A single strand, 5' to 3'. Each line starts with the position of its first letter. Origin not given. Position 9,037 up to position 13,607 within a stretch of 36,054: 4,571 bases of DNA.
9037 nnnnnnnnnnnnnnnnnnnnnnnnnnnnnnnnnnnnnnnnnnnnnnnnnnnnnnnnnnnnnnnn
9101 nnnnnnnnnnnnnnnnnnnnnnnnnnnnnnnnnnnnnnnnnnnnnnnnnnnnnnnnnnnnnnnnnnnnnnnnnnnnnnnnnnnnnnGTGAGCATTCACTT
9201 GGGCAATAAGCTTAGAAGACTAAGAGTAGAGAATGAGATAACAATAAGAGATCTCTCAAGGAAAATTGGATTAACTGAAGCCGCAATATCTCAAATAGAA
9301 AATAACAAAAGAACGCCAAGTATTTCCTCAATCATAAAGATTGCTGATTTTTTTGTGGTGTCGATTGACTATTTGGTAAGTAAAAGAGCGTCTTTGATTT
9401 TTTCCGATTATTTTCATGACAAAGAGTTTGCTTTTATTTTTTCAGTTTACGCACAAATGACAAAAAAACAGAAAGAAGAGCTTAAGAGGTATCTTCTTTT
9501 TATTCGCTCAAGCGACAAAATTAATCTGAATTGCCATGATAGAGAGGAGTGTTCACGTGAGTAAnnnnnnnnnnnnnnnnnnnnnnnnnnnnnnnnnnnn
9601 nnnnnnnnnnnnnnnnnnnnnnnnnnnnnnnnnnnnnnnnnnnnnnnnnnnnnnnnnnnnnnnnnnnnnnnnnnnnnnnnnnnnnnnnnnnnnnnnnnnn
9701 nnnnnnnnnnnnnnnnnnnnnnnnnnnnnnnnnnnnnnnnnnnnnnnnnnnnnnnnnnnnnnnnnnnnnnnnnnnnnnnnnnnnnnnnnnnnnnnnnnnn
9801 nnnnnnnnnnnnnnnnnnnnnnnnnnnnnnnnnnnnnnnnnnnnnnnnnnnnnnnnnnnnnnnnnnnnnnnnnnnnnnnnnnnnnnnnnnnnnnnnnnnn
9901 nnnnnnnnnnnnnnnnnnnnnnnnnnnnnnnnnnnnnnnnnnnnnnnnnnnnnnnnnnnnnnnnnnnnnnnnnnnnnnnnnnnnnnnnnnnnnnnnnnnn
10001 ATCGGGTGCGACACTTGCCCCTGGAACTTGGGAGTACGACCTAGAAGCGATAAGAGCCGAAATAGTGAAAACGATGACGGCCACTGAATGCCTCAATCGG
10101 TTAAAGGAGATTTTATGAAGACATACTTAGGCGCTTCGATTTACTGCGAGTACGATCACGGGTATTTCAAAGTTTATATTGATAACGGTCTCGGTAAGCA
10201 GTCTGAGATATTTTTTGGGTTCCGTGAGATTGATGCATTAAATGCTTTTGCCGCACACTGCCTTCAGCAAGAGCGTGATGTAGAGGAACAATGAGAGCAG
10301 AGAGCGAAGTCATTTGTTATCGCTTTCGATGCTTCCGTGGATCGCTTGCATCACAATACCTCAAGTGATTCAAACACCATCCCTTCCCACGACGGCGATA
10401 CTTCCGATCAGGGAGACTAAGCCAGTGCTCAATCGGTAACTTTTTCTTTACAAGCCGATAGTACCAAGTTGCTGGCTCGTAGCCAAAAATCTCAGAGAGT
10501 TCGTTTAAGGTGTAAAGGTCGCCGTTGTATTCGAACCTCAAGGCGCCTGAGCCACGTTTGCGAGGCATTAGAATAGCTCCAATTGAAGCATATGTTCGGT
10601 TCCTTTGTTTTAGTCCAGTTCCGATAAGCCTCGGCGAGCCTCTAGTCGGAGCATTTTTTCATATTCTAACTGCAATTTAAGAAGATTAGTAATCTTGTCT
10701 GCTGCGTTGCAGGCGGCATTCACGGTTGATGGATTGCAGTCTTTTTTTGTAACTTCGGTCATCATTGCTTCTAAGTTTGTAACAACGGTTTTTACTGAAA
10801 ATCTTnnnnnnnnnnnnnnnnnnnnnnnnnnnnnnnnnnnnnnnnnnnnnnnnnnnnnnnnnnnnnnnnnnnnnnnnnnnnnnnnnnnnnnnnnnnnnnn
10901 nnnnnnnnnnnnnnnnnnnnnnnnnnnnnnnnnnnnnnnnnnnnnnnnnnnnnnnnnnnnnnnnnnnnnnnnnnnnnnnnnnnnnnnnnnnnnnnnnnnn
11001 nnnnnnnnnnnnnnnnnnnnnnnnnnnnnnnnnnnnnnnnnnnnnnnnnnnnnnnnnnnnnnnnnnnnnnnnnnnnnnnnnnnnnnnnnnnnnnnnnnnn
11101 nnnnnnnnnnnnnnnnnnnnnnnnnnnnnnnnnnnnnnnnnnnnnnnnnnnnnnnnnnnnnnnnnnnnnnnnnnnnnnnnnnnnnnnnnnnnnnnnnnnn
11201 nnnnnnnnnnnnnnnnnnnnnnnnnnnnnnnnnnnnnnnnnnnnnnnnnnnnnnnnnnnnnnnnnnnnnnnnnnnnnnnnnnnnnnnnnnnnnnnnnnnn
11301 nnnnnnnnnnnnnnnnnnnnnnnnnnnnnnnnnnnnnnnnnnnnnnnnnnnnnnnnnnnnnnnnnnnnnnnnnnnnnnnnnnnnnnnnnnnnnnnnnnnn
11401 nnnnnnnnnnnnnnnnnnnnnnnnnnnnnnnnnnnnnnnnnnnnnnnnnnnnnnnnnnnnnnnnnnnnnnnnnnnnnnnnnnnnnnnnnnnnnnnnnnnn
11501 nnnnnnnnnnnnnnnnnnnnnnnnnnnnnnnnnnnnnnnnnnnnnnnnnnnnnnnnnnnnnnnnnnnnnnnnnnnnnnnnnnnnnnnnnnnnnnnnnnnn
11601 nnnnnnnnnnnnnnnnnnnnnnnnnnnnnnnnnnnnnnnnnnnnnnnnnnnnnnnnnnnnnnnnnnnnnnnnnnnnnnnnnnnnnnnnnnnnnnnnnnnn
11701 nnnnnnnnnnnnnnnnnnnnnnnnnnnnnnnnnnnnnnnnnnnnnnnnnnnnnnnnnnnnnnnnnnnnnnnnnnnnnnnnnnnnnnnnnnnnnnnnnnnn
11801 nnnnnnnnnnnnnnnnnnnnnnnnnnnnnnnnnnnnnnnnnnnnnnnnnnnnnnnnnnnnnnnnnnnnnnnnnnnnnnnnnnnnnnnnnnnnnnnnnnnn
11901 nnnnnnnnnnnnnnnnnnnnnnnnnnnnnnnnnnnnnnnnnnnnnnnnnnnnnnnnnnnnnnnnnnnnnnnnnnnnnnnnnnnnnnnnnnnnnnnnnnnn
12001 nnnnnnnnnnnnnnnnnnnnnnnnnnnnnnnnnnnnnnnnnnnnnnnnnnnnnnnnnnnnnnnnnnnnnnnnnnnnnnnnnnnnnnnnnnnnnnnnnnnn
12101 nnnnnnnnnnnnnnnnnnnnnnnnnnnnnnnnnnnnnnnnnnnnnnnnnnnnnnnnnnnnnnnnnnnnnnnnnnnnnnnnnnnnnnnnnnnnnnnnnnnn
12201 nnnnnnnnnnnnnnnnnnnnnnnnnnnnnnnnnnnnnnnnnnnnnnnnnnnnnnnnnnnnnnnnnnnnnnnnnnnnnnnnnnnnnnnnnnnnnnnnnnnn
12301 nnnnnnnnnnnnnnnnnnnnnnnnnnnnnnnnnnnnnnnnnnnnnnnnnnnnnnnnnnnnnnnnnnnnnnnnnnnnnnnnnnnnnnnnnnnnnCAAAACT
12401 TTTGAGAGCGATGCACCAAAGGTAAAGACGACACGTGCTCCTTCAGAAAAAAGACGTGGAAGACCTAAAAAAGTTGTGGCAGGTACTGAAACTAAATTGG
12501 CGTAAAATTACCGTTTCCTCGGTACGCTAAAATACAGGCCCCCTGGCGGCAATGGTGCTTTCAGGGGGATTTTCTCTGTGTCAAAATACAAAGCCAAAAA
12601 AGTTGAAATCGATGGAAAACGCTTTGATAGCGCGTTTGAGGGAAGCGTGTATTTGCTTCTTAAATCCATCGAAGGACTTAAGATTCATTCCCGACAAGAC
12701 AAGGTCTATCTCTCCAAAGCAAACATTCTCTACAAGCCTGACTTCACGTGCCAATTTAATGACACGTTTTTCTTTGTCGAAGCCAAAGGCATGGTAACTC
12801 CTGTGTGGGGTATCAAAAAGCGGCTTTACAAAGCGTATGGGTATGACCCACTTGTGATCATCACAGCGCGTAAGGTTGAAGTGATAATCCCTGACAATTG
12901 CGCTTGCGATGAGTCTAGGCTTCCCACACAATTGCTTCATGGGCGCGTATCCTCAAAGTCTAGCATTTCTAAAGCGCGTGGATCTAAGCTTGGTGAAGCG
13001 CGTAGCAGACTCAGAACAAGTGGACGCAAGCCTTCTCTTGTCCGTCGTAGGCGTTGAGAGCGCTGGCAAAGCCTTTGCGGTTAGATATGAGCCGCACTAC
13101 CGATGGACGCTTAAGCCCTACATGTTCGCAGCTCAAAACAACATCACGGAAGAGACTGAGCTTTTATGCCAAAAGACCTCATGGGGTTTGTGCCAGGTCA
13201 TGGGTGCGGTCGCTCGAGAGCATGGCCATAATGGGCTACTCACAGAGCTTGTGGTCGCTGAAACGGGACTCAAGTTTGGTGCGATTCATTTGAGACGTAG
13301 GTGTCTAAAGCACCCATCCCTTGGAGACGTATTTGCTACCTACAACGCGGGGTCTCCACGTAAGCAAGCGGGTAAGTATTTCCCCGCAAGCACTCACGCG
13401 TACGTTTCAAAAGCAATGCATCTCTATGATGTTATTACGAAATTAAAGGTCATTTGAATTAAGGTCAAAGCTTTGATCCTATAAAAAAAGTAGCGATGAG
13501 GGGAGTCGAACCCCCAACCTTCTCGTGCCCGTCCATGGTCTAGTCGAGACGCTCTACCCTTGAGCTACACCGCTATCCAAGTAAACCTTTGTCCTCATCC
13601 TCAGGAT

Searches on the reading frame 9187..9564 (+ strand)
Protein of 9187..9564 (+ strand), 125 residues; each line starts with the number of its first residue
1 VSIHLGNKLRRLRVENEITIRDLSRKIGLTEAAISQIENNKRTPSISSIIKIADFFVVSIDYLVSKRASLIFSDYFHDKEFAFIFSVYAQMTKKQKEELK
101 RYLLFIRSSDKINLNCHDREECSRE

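Call 52: search_protein_families(library=pfam, proteins=[window:9187-9564:+], max_evalue=0.01)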
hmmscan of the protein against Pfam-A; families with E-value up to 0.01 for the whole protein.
window:9187-9564:+ (125 aa): 4 families
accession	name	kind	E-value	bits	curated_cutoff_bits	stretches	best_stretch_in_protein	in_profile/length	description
PF01381.28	HTH_3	-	9.5e-15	54.8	23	1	9-63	1-55/55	Helix-turn-helix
PF12844.13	HTH_19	-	2.4e-12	47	30.2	1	6-65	1-60/64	Helix-turn-helix domain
PF13443.12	HTH_26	-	4.8e-09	36.8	22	1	8-60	1-54/63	Cro/C1-type HTH DNA-binding domain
PF13560.12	HTH_31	-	8.3e-08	32.9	27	1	4-56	1-54/64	Helix-turn-helix domain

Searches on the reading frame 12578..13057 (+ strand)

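Call 13: search_protein_families(library=phrogs, proteins=[window:12578-13057:+], max_evalue=0.01)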
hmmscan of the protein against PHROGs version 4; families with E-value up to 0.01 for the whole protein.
window:12578-13057:+ (159 aa): 2 families
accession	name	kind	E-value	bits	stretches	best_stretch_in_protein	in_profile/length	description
phrog_190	-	DNA, RNA and nucleotide metabolism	2.1e-16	61.2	1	1-99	175-285/338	Holliday junction resolvase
phrog_31719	-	unknown function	0.00033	21.5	1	1-30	1-30/65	-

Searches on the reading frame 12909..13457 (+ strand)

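Call 13: search_protein_families(library=phrogs, proteins=[window:12909-13457:+], max_evalue=0.01)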
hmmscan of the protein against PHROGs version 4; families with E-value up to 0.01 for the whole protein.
window:12909-13457:+ (182 aa): 2 families
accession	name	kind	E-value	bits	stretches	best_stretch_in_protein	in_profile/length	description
phrog_1224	-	head and packaging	0.00065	20.1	0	27-64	77-120/438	endolysin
phrog_2860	-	head and packaging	0.00079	20.3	0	82-107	93-118/189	endolysin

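Call 87: search_protein_families(library=pfam, proteins=[window:12909-13457:+], max_evalue=0.01)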
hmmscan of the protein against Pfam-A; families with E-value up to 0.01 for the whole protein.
window:12909-13457:+ (182 aa): 2 families
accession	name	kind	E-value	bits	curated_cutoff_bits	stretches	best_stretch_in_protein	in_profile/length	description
PF01464.25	SLT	-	1.9e-05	24.6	21.3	1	29-152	3-101/117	Transglycosylase SLT domain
PF11860.13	Muramidase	-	0.0072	17.1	22.3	0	88-107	87-106/175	N-acetylmuramidase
